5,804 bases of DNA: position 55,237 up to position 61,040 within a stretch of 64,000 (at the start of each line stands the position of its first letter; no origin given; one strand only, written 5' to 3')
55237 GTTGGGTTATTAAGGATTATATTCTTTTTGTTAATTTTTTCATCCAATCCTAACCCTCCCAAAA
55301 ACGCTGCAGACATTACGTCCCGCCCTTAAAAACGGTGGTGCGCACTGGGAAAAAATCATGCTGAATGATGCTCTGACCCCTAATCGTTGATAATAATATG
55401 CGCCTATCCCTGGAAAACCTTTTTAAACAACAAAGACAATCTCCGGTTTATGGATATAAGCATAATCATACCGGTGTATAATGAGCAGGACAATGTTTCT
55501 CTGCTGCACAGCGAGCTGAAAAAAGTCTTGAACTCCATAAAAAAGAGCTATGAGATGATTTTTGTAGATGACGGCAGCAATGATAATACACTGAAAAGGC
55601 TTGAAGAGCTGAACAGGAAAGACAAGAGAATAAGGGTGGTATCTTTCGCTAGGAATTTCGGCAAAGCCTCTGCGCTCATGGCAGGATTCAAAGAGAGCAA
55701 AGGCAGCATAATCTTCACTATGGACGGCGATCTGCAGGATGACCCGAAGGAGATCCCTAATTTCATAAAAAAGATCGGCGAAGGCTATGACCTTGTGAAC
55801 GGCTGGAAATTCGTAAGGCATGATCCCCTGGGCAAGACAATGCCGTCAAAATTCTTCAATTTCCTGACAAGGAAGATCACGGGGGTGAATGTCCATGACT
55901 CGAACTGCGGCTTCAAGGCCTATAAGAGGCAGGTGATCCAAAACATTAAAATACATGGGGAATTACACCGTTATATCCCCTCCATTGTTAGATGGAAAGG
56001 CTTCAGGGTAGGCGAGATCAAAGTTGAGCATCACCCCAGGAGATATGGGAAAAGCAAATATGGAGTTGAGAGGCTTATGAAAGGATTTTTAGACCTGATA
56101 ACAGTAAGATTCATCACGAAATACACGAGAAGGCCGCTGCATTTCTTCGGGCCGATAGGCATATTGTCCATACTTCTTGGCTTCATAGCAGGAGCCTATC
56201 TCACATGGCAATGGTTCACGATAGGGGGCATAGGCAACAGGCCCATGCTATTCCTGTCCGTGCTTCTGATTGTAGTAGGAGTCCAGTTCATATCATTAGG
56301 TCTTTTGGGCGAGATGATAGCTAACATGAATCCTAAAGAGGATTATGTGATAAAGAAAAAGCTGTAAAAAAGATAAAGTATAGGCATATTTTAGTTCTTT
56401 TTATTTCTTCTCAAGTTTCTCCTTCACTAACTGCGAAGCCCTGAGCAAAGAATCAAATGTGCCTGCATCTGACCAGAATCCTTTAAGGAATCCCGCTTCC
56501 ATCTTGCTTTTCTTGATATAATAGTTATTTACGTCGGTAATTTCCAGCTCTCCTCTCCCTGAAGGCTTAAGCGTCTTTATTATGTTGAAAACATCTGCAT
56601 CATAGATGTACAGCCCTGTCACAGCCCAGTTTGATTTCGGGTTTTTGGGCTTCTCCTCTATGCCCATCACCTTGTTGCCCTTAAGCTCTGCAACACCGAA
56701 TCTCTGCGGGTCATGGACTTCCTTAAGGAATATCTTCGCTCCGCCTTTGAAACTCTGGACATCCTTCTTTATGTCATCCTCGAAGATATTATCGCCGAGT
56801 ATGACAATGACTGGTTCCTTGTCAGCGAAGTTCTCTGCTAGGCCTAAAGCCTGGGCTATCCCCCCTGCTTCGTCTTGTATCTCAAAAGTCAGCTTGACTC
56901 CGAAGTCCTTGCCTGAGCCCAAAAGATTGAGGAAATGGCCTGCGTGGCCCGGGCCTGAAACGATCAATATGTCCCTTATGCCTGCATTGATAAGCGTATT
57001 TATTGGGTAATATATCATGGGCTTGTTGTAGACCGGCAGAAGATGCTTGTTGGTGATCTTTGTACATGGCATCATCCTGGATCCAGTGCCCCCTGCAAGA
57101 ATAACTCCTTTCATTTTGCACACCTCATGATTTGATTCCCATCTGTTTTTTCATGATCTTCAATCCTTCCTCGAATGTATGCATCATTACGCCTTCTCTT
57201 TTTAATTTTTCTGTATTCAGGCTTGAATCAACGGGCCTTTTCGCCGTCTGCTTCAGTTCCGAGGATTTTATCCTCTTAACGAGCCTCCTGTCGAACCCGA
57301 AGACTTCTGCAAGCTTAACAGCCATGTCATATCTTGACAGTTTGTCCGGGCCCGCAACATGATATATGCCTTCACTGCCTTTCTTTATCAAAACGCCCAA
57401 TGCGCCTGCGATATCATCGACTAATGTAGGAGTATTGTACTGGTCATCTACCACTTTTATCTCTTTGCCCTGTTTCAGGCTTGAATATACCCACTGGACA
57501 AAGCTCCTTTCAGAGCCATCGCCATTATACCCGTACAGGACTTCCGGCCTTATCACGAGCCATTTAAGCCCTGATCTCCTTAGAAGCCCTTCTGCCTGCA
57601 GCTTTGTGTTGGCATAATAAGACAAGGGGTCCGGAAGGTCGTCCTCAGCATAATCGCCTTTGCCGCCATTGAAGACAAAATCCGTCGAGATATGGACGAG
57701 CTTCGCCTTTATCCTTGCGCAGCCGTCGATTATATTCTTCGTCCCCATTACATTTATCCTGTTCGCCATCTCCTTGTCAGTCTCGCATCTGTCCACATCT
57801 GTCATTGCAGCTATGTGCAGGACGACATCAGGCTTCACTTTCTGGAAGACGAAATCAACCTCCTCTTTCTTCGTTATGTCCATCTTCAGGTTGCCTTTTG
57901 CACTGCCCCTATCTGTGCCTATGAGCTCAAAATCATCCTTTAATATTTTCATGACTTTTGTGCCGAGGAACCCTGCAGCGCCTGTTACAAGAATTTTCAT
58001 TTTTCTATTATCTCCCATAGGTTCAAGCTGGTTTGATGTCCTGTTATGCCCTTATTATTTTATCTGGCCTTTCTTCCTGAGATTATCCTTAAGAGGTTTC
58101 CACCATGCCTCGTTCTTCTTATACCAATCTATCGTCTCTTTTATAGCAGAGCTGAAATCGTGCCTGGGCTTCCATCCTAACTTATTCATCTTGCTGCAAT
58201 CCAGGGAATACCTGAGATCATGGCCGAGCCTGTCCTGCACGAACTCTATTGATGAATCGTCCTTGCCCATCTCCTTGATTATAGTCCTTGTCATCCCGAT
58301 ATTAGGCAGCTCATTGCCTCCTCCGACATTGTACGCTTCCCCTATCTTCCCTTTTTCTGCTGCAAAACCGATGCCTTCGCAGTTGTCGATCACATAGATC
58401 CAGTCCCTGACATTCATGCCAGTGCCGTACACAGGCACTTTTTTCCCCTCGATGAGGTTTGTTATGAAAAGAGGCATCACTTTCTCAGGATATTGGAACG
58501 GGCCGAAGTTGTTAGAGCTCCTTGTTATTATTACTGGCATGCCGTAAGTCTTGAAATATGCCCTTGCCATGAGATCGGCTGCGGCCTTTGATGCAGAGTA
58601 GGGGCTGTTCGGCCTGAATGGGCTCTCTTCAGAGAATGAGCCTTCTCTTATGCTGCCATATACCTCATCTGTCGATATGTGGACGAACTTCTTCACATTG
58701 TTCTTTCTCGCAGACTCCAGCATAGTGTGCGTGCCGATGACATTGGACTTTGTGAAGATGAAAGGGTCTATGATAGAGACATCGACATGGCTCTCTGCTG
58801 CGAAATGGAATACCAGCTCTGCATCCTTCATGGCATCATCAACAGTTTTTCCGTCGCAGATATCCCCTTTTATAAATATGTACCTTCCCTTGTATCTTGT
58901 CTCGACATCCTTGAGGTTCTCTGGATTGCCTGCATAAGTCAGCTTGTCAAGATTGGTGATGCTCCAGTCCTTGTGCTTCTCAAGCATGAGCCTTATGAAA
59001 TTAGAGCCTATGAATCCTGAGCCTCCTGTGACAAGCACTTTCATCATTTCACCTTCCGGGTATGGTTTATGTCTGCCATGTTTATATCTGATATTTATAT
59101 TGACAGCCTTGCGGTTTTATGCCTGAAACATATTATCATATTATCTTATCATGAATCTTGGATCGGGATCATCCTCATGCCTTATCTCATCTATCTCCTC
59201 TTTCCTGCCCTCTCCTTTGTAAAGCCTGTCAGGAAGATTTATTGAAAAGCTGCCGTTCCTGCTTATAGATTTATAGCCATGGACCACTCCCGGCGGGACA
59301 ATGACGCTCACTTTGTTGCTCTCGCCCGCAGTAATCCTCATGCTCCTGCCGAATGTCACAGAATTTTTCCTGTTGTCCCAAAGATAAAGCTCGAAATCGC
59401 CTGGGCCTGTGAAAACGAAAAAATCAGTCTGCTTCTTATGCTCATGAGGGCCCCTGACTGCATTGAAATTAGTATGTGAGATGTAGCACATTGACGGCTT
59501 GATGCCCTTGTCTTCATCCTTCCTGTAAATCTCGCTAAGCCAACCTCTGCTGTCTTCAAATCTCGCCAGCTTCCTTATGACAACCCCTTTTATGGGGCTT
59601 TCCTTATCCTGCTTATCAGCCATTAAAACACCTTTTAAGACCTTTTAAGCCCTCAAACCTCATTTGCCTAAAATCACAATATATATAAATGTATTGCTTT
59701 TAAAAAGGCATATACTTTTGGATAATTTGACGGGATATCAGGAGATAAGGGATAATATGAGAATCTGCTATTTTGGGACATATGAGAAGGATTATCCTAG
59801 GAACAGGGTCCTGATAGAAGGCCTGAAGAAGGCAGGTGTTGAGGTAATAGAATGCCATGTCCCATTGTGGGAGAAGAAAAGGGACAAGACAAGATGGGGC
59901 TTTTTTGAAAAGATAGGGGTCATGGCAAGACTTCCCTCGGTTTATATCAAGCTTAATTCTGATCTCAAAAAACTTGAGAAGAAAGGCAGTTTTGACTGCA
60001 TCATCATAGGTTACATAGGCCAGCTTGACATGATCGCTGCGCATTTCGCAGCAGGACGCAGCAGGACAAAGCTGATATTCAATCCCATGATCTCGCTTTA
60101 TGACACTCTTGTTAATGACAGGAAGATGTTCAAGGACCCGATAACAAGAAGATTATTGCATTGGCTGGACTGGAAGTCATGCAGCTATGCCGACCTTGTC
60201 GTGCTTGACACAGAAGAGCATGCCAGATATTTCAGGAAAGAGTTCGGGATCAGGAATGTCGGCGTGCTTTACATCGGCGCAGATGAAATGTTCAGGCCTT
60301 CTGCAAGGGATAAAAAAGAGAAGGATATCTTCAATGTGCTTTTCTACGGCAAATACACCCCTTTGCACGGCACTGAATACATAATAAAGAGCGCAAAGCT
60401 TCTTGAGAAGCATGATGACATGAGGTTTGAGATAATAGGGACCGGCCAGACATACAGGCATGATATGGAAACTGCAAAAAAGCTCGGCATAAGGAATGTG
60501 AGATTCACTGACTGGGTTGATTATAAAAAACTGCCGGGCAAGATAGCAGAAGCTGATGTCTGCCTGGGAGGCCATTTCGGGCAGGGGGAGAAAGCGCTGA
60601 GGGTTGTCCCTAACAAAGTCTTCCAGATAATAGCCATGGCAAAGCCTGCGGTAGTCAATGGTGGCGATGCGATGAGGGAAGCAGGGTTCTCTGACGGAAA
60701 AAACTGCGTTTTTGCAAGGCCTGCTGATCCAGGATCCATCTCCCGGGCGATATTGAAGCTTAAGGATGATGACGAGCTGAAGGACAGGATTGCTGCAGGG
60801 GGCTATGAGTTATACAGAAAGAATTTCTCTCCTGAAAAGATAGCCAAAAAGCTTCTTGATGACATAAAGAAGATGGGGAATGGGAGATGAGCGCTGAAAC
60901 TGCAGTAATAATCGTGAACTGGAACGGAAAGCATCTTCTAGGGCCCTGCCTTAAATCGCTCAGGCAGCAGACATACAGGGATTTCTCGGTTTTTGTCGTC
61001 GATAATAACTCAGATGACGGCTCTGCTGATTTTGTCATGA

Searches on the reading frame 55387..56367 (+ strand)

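Call 7: search_protein_families(library=pfam, proteins=[window:55387-56367:+])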
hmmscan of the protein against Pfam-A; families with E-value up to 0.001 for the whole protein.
window:55387-56367:+ (326 aa): 3 families
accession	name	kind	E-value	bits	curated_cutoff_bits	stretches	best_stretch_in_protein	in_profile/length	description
PF00535.33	Glycos_transf_2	-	2.5e-33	115.8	23.3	1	25-186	1-166/168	Glycosyl transferase family 2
PF10111.15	Glyco_tranf_2_2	-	3.4e-06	27.2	27.3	1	25-116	1-92/276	Glycosyltransferase like family 2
PF13641.12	Glyco_tranf_2_3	-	1.8e-05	25.3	27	1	24-147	3-129/230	Glycosyltransferase like family 2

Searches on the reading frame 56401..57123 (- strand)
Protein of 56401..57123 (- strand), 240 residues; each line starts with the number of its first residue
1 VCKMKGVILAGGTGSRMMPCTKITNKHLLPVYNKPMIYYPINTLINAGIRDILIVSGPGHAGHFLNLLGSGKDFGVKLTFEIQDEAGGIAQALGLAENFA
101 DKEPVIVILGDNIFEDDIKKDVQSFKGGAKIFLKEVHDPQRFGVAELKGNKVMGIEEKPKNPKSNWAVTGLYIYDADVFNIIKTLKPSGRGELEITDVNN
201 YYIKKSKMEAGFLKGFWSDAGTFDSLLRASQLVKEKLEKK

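Call 12: search_protein_families(library=pfam, proteins=[window:56401-57123:-])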
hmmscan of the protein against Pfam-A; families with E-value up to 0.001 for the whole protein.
window:56401-57123:- (240 aa): 2 families
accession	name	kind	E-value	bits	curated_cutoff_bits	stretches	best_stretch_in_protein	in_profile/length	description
PF00483.29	NTP_transferase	-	7.2e-59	199.8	21.2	1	5-234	1-243/245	Nucleotidyl transferase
PF12804.13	NTP_transf_3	-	3.7e-12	47.1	27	1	6-119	1-105/160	MobA-like NTP transferase domain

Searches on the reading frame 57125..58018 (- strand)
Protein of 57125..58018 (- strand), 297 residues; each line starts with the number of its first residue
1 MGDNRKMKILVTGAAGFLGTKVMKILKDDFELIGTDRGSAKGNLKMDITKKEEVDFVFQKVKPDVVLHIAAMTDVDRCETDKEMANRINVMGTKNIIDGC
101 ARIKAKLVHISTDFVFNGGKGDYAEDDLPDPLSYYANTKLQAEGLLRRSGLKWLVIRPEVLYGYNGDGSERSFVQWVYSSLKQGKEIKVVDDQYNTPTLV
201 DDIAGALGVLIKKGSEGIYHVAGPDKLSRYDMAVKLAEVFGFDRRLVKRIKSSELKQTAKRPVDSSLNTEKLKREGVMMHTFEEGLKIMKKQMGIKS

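Call 12: search_protein_families(library=pfam, proteins=[window:57125-58018:-])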
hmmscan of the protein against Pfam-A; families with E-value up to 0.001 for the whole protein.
window:57125-58018:- (297 aa): 7 families
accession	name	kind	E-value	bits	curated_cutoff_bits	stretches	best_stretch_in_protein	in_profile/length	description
PF04321.23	RmlD_sub_bind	-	3e-72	243.6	27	1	7-292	1-284/287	RmlD substrate binding domain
PF01370.27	Epimerase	-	3e-31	109.1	20.9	1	9-219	1-237/240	NAD dependent epimerase/dehydratase family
PF16363.11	GDP_Man_Dehyd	-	8.3e-15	55.5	27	1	10-146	1-164/332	GDP-mannose 4,6 dehydratase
PF07993.18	NAD_binding_4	-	2.2e-13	50.4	20.1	1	63-171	89-217/258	Male sterility protein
PF01073.25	3Beta_HSD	-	1.7e-12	47.4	22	1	11-193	2-210/280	3-beta hydroxysteroid dehydrogenase/isomerase family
PF02719.21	Polysacc_synt_2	-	3e-11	43.5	20.2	1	46-113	61-129/293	Polysaccharide biosynthesis protein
PF13460.12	NAD_binding_10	-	2.1e-07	31.4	27.2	1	13-164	1-147/184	NAD(P)H-binding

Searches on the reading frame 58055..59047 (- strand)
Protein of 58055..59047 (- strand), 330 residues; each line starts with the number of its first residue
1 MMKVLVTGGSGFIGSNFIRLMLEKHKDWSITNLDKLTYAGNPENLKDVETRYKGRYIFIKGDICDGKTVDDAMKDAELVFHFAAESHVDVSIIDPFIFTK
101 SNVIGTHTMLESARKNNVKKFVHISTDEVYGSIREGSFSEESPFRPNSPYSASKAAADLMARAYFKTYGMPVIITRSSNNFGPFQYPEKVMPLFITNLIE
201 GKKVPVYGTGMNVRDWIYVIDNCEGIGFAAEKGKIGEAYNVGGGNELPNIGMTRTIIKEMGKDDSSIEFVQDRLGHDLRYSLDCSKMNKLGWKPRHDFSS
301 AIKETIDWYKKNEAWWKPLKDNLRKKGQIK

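Call 12: search_protein_families(library=pfam, proteins=[window:58055-59047:-])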
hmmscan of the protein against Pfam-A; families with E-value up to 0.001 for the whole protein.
window:58055-59047:- (330 aa): 8 families
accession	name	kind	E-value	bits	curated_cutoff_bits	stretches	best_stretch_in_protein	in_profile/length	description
PF16363.11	GDP_Man_Dehyd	-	4.3e-78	263.5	27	1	5-305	1-332/332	GDP-mannose 4,6 dehydratase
PF01370.27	Epimerase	-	5e-65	219.7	20.9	1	4-242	1-240/240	NAD dependent epimerase/dehydratase family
PF01073.25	3Beta_HSD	-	1.6e-24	86.9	22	1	5-219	1-218/280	3-beta hydroxysteroid dehydrogenase/isomerase family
PF02719.21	Polysacc_synt_2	-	6.6e-23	81.7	20.2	1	4-275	1-266/293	Polysaccharide biosynthesis protein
PF04321.23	RmlD_sub_bind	-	6.8e-15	55.3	27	1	2-306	1-282/287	RmlD substrate binding domain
PF07993.18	NAD_binding_4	-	1e-14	54.8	20.1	1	6-179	1-206/258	Male sterility protein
PF13460.12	NAD_binding_10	-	3.7e-08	33.9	27.2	1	8-158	1-128/184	NAD(P)H-binding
PF00106.31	adh_short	-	0.00042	20.3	26.6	0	4-77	3-72/195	short chain dehydrogenase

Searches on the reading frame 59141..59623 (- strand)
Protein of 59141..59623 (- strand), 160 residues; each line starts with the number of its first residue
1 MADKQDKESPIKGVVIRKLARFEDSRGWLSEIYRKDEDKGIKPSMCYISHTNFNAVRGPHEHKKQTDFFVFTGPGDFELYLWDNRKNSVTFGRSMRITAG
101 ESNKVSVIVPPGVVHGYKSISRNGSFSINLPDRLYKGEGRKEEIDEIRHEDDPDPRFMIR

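Call 12: search_protein_families(library=pfam, proteins=[window:59141-59623:-])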
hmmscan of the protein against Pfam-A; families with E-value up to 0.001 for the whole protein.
window:59141-59623:- (160 aa): 2 families
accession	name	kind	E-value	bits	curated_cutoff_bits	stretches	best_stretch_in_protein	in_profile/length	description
PF00908.23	dTDP_sugar_isom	-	2.1e-14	54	27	1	9-136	2-134/168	dTDP-4-dehydrorhamnose 3,5-epimerase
PF05523.17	FdtA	-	8.9e-06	26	23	1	14-123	3-103/131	WxcM-like, C-terminal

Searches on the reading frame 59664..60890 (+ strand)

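Call 12: search_protein_families(library=pfam, proteins=[window:59664-60890:+])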
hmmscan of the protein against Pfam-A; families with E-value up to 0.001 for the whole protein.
window:59664-60890:+ (408 aa): 3 families
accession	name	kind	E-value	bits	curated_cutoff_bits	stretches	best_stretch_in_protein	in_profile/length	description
PF13692.12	Glyco_trans_1_4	-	1.9e-12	48.1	27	1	224-369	3-142/142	Glycosyl transferases group 1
PF13524.12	Glyco_trans_1_2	-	3.2e-10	40.6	25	1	247-399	6-144/144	Glycosyl transferase-like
PF00534.26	Glycos_transf_1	-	3.9e-09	36.7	26.4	1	219-381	12-170/172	Glycosyl transferases group 1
